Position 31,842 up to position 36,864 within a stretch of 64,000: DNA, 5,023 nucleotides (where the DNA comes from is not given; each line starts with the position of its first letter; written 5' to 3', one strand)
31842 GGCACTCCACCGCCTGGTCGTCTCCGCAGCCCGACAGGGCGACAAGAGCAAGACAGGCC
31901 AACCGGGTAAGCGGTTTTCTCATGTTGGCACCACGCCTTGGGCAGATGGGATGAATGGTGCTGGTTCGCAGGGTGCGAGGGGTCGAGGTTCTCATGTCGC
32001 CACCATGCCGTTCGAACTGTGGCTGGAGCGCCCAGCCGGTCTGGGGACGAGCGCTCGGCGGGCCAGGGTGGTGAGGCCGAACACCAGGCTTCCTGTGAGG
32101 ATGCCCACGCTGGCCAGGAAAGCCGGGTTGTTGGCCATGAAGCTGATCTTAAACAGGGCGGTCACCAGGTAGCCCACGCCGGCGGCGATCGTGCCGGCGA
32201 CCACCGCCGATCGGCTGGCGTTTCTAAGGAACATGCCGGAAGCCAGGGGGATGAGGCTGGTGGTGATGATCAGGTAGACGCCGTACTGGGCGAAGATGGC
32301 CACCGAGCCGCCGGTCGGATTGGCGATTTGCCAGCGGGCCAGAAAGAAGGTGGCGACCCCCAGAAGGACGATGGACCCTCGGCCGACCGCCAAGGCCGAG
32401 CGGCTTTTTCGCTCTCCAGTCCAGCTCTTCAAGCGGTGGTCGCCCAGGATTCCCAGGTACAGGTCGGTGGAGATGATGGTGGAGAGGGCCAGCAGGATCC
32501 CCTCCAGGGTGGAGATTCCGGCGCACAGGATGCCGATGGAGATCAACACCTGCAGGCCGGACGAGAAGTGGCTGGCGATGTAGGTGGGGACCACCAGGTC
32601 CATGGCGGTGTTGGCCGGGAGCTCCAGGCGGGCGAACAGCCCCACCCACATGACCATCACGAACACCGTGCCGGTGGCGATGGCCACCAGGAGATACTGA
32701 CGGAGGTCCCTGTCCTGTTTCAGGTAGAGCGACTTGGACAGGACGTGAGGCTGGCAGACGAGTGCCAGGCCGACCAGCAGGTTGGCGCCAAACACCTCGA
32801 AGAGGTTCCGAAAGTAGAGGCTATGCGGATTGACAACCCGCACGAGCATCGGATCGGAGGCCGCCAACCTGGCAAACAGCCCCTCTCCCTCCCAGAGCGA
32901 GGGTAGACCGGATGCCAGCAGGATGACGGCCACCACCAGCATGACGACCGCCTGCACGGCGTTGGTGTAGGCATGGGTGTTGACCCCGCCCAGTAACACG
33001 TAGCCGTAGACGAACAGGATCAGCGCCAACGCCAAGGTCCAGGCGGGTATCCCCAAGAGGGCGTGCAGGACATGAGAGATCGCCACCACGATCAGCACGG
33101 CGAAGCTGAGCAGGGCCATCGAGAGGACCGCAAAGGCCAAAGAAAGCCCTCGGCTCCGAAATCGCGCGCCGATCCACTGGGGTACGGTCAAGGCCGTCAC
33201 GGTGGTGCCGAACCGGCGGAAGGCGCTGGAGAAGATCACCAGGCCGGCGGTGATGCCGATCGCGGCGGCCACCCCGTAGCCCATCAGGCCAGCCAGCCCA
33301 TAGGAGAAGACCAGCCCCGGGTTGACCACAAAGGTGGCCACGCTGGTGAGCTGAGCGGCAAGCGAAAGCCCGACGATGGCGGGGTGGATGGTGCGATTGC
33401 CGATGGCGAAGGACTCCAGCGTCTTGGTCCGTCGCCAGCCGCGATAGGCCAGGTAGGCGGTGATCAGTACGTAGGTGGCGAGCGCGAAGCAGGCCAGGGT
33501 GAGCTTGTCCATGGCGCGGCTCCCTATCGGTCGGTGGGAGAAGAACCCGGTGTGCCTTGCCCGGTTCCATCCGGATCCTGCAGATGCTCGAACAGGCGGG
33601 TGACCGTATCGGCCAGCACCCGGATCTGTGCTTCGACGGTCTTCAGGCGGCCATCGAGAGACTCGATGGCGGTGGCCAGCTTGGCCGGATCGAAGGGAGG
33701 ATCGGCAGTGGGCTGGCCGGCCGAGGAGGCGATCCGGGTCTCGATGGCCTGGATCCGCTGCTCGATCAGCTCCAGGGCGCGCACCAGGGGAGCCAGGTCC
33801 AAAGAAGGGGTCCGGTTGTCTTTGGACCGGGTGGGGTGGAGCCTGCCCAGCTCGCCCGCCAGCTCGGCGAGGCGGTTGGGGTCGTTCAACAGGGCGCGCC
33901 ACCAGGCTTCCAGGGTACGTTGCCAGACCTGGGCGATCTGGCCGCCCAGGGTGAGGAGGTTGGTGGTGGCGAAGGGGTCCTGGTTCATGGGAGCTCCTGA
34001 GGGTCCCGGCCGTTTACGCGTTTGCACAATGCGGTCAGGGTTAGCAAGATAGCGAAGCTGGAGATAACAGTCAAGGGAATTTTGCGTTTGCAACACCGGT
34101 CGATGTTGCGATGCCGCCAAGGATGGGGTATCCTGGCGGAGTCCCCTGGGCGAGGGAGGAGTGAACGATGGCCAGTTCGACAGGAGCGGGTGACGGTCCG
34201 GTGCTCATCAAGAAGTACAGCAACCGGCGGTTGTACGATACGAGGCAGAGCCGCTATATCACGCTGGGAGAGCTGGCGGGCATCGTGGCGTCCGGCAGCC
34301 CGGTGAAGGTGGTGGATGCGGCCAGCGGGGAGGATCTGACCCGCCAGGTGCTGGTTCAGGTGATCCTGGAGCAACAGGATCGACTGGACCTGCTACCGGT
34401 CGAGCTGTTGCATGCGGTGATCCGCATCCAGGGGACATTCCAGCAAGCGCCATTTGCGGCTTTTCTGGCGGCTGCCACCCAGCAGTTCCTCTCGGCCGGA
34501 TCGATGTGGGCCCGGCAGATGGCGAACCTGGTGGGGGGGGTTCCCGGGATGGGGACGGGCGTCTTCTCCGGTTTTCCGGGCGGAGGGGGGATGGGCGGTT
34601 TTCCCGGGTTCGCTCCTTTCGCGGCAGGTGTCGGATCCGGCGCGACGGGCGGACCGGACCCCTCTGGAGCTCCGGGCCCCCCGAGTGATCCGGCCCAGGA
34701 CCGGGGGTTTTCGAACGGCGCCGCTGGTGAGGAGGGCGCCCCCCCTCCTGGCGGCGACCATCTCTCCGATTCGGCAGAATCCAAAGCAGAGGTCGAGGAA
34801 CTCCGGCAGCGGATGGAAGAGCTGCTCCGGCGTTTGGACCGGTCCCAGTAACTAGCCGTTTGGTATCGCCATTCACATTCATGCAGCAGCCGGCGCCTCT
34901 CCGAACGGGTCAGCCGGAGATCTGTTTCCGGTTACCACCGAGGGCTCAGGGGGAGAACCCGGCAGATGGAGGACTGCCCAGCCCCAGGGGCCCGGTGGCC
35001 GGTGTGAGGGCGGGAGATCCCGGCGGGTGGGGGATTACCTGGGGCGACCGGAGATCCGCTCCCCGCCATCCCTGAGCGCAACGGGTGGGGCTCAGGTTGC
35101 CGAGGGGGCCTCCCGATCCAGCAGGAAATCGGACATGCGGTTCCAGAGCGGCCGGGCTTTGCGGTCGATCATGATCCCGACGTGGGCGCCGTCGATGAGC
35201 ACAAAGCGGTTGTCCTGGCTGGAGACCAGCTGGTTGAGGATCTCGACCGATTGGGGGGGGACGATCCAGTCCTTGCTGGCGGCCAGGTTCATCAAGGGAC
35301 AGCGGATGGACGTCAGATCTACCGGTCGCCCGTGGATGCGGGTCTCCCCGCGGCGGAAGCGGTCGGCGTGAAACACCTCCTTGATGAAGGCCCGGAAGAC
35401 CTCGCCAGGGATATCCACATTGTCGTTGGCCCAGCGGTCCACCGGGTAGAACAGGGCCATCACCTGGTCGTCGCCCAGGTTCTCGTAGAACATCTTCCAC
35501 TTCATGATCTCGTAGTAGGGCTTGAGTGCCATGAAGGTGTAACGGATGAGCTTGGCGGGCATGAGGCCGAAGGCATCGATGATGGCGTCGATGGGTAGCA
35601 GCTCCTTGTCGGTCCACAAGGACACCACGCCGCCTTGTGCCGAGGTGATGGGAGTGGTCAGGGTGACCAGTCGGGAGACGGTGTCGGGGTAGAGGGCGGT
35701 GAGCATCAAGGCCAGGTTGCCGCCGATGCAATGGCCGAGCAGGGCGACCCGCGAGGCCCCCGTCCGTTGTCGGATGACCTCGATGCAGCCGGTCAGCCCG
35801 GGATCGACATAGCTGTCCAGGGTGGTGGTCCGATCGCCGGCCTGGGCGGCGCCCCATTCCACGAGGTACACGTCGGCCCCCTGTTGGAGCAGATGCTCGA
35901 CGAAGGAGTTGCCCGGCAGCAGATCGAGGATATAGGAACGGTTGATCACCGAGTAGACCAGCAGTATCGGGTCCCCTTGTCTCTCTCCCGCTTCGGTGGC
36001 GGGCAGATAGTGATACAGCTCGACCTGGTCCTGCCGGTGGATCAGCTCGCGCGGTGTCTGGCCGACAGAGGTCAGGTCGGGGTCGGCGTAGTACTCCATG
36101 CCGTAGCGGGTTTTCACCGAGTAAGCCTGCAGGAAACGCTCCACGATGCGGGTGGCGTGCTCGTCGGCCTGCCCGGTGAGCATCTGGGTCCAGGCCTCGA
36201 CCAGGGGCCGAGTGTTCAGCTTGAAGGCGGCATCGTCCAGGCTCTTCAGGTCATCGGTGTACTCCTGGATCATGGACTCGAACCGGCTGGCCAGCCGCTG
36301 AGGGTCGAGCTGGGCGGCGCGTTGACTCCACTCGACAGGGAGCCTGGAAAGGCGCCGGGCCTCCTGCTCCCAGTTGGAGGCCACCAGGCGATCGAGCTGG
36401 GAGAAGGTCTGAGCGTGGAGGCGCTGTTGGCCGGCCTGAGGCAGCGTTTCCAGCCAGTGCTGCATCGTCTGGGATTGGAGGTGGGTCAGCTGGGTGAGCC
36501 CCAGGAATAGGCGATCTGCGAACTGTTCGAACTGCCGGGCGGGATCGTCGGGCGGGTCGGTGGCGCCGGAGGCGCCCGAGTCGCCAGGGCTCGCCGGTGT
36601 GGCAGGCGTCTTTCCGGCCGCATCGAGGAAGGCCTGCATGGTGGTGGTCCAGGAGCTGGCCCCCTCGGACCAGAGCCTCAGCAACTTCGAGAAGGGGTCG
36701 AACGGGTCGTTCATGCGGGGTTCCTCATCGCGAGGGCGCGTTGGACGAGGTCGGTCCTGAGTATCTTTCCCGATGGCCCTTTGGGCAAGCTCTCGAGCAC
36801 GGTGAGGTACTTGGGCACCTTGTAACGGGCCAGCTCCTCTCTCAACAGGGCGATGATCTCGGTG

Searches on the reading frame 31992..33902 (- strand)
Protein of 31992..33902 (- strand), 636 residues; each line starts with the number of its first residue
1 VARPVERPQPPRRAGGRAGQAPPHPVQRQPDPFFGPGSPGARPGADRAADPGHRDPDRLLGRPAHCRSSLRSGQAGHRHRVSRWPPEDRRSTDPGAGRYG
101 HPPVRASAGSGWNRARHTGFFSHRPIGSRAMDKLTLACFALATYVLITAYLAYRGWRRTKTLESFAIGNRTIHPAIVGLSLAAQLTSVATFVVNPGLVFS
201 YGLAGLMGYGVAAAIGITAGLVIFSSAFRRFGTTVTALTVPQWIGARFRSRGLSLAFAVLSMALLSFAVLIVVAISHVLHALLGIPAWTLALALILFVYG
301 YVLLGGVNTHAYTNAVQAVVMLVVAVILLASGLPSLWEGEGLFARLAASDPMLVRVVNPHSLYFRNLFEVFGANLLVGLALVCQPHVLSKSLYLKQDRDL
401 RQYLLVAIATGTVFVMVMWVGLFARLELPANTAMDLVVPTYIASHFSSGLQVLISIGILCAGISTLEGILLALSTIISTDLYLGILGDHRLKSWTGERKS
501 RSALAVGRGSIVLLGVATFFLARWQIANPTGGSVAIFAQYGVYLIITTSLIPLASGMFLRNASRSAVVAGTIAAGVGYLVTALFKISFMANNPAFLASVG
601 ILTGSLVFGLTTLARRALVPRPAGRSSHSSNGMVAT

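Call 15: search_protein_families(library=pfam, proteins=[window:31992-33902:-], max_evalue=0.01)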
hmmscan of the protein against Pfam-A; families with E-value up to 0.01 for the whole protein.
window:31992-33902:- (636 aa): 1 family
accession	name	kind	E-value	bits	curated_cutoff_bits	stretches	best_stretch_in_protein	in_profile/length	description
PF00474.23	SSF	-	3.7e-26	92.4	22.8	1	165-490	1-333/406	Sodium:solute symporter family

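Call 16: search_protein_families(library=ncbifam, proteins=[window:31992-33902:-], max_evalue=0.01)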
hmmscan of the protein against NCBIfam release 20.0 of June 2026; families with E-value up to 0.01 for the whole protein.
window:31992-33902:- (636 aa): 4 families
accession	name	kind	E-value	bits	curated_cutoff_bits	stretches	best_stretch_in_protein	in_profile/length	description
TIGR00813.1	sss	superfamily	8.9e-23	81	184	1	165-573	1-410/411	sodium/solute symporter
TIGR02119.1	panF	equivalog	7.3e-21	74.7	328.05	1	141-590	10-446/471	sodium/pantothenate symporter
TIGR03648.1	Na_symport_lg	subfamily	8.6e-15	54.2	320.75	2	145-327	7-184/547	VC_2705 family sodium/solute symporter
TIGR02121.1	Na_Pro_sym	equivalog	5.1e-14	51.9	515.5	1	139-523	5-384/488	sodium/proline symporter PutP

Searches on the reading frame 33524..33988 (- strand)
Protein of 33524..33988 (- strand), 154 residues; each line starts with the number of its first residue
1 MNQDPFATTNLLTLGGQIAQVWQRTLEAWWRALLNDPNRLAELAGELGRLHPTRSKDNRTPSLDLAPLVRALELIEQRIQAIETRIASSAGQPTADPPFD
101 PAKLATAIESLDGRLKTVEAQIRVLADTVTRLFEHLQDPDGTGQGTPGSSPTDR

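Call 72: search_protein_families(library=pfam, proteins=[window:33524-33988:-], max_evalue=10)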
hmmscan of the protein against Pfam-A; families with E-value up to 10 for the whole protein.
window:33524-33988:- (154 aa): 8 families
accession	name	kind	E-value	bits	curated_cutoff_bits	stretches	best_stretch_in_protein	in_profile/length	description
PF16326.10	ABC_tran_CTD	-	0.0014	19.2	32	1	70-91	8-29/69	ABC transporter C-terminal domain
PF23991.1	DUF7310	-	0.0021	18.9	40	2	75-124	1-55/83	Coiled-coil region of unknown function (DUF7310)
PF10805.13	DUF2730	-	0.012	16.1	24.9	1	64-134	34-98/102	Protein of unknown function (DUF2730)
PF16740.10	SKA2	-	0.03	14.6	30.1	1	67-134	6-73/110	Spindle and kinetochore-associated protein 2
PF09278.17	MerR-DNA-bind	-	0.037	15.1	25.4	0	70-87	38-53/65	MerR, DNA binding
PF04513.17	Baculo_PEP_C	-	0.22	12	38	1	102-135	34-67/140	Baculovirus polyhedron envelope protein, PEP, C terminus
PF16378.10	DUF4988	-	0.27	11.5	30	1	106-134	3-31/183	Domain of unknown function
PF07426.16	Dynactin_p22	-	0.27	11.5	25.2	1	72-131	2-61/168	Dynactin subunit p22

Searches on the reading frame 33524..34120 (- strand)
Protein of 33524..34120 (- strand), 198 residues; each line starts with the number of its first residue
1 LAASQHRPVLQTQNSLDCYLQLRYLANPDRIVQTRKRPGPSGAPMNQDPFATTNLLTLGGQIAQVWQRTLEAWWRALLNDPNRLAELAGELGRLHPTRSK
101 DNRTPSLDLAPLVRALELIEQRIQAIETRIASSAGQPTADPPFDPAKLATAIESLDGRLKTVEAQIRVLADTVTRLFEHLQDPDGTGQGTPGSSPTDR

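Call 15: search_protein_families(library=pfam, proteins=[window:33524-34120:-], max_evalue=0.01)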
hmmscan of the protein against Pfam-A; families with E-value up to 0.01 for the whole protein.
window:33524-34120:- (198 aa): 2 families
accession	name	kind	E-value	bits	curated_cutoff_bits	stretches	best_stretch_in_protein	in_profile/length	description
PF23991.1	DUF7310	-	0.0038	18.1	40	0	119-167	1-54/83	Coiled-coil region of unknown function (DUF7310)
PF16326.10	ABC_tran_CTD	-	0.004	17.8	32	0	114-134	8-28/69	ABC transporter C-terminal domain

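Call 16: search_protein_families(library=ncbifam, proteins=[window:33524-34120:-], max_evalue=0.01)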
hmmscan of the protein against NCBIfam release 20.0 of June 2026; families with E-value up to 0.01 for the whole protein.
window:33524-34120:- (198 aa): 0 families

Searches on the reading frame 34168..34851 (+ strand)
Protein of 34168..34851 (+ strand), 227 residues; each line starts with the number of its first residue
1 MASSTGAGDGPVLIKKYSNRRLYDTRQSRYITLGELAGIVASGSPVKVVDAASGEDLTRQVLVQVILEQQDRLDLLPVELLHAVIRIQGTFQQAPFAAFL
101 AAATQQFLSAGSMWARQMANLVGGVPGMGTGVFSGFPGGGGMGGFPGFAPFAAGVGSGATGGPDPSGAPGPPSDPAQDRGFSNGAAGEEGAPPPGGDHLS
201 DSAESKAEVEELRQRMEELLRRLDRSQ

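Call 15: search_protein_families(library=pfam, proteins=[window:34168-34851:+], max_evalue=0.01)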
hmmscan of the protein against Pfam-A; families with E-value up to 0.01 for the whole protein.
window:34168-34851:+ (227 aa): 1 family
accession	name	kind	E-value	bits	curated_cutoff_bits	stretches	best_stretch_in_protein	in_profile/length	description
PF07879.16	PHB_acc_N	-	2.9e-26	91.7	25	1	13-71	1-59/61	PHB/PHA accumulation regulator DNA-binding domain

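Call 16: search_protein_families(library=ncbifam, proteins=[window:34168-34851:+], max_evalue=0.01)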
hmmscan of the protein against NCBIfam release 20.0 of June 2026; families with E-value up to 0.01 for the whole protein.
window:34168-34851:+ (227 aa): 1 family
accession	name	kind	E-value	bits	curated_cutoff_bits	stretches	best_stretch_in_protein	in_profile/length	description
TIGR01848.1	PHA_reg_PhaR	equivalog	6.9e-29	100.4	109.45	1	13-109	2-99/107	polyhydroxyalkanoate synthesis repressor PhaR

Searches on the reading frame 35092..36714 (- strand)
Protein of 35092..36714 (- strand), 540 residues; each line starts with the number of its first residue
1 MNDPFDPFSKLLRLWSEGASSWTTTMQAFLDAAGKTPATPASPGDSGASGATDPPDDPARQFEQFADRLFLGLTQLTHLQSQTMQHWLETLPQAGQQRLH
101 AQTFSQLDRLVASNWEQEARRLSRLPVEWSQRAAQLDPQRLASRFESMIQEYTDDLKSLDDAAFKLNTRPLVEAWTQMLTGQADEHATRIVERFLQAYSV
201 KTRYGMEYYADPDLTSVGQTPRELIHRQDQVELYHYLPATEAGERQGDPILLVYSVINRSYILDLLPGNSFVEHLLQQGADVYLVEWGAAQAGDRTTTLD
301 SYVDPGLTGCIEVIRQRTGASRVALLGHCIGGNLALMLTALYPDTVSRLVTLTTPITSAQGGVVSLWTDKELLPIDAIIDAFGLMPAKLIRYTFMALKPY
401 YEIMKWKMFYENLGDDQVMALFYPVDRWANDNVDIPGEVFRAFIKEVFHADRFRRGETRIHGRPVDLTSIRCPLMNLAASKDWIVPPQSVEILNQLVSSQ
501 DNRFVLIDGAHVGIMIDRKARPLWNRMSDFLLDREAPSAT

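Call 58: search_protein_families(library=ncbifam, proteins=[window:35092-36714:-], max_evalue=0.001)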
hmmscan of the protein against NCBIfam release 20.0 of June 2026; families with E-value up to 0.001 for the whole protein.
window:35092-36714:- (540 aa): 7 families
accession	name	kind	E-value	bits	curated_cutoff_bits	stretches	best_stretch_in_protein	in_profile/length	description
TIGR01836.1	PHA_synth_III_C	subfamily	1.4e-80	271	365.3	1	198-520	15-335/350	class III poly(R)-hydroxyalkanoic acid synthase subunit PhaC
TIGR01838.1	PHA_synth_I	subfamily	1.3e-42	145.9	622.65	1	217-517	160-460/532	class I poly(R)-hydroxyalkanoic acid synthase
TIGR01839.1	PHA_synth_II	subfamily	2.6e-24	85.3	855.4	1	220-522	190-491/560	class II poly(R)-hydroxyalkanoic acid synthase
NF005898.0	PRK07868.1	equivalog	2.8e-09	35.3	925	1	216-530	34-357/994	acyl-CoA synthetase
TIGR01738.1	bioH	equivalog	1.3e-06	28.2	206.95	0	467-515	184-231/245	pimeloyl-ACP methyl ester esterase BioH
TIGR02427.1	protocat_pcaD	equivalog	3.6e-06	26.5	255.85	0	315-368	73-123/251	3-oxoadipate enol-lactonase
NF051488.1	bifunc_PcaDC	exception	0.00072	18.8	390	0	314-368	71-122/375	bifunctional 3-oxoadipate enol-lactonase/4-carboxymuconolactone decarboxylase PcaDC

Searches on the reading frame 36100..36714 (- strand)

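Call 72: search_protein_families(library=pfam, proteins=[window:36100-36714:-], max_evalue=10)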
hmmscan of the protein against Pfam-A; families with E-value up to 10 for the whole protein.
window:36100-36714:- (205 aa): 2 families
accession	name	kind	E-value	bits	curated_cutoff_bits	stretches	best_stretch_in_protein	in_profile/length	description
PF09361.15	Phasin_2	-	0.023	15.4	24.9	1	61-112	13-64/100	Phasin protein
PF22456.1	PqqF-like_C_4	-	0.1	13.2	27.5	1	135-178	45-88/100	PQQ synthase PqqF-like, C-terminal lobe domain 4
